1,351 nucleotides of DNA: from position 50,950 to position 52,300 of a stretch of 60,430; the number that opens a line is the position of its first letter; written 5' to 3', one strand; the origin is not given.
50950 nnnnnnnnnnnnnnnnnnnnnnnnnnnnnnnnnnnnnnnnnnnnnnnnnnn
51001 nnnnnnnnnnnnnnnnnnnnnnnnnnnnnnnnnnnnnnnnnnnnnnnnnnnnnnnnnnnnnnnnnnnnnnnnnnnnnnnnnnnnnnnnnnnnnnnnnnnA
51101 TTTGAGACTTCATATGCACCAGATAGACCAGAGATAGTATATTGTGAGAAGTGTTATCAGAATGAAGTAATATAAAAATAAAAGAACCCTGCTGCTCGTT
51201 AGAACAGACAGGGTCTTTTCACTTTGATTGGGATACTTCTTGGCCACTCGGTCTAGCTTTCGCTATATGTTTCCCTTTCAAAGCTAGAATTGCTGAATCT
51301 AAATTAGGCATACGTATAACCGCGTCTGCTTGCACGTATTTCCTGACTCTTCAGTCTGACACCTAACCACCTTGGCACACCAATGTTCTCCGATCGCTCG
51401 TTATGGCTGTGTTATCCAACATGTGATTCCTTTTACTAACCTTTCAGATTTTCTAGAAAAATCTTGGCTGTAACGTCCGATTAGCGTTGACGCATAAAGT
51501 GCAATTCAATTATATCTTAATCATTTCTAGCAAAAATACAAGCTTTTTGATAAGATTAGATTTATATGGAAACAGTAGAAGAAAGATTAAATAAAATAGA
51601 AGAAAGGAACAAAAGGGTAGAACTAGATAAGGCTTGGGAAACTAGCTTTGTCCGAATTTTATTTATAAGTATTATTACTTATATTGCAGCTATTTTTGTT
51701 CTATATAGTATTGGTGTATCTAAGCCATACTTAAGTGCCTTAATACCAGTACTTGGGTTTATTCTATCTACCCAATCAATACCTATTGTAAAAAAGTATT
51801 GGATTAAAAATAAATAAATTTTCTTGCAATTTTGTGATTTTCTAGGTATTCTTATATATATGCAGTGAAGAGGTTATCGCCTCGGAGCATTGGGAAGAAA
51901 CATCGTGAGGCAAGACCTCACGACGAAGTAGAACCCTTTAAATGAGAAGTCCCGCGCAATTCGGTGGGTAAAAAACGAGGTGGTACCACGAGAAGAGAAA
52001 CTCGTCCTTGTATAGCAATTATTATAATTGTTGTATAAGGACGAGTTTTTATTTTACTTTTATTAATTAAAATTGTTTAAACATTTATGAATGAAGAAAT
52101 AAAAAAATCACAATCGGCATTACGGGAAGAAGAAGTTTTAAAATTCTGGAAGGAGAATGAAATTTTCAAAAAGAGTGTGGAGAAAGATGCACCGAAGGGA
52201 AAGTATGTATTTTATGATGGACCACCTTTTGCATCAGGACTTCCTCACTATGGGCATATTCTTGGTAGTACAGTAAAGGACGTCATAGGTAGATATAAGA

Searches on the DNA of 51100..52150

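Call 23: search_rna_families(source=window, start=51100, end=52150, threshold=evalue, max_evalue=1)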
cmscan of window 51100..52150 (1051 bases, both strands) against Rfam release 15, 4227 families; matches with E-value up to 1: 4.
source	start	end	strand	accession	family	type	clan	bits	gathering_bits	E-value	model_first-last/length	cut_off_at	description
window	51856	52012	+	RF00230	T-box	Cis-reg; leader;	-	39.2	93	5.6e-07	1-219/219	no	T-box leader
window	51593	51698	+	RF01775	RsaOG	Gene; sRNA;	-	22.5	50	0.69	1-147/147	no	RNA S.aureus Orsay G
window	51996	52051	+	RF04160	MIR868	Gene; miRNA;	-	21.5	200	0.14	1-194/194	no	MIR868 microRNA precursor family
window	51999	52047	+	RF03621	MIR4245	Gene; miRNA;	-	21.2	74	0.69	1-126/128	no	MIR4245 microRNA precursor family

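Call 36: search_rna_families(source=window, start=51750, end=52120, threshold=evalue, max_evalue=0.01, show_alignments=1)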
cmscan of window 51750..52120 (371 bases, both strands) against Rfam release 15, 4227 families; matches with E-value up to 0.01: 1.
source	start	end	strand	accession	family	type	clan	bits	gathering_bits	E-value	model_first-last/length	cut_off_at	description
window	51856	52012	+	RF00230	T-box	Cis-reg; leader;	-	39.2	93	2e-07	1-219/219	no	T-box leader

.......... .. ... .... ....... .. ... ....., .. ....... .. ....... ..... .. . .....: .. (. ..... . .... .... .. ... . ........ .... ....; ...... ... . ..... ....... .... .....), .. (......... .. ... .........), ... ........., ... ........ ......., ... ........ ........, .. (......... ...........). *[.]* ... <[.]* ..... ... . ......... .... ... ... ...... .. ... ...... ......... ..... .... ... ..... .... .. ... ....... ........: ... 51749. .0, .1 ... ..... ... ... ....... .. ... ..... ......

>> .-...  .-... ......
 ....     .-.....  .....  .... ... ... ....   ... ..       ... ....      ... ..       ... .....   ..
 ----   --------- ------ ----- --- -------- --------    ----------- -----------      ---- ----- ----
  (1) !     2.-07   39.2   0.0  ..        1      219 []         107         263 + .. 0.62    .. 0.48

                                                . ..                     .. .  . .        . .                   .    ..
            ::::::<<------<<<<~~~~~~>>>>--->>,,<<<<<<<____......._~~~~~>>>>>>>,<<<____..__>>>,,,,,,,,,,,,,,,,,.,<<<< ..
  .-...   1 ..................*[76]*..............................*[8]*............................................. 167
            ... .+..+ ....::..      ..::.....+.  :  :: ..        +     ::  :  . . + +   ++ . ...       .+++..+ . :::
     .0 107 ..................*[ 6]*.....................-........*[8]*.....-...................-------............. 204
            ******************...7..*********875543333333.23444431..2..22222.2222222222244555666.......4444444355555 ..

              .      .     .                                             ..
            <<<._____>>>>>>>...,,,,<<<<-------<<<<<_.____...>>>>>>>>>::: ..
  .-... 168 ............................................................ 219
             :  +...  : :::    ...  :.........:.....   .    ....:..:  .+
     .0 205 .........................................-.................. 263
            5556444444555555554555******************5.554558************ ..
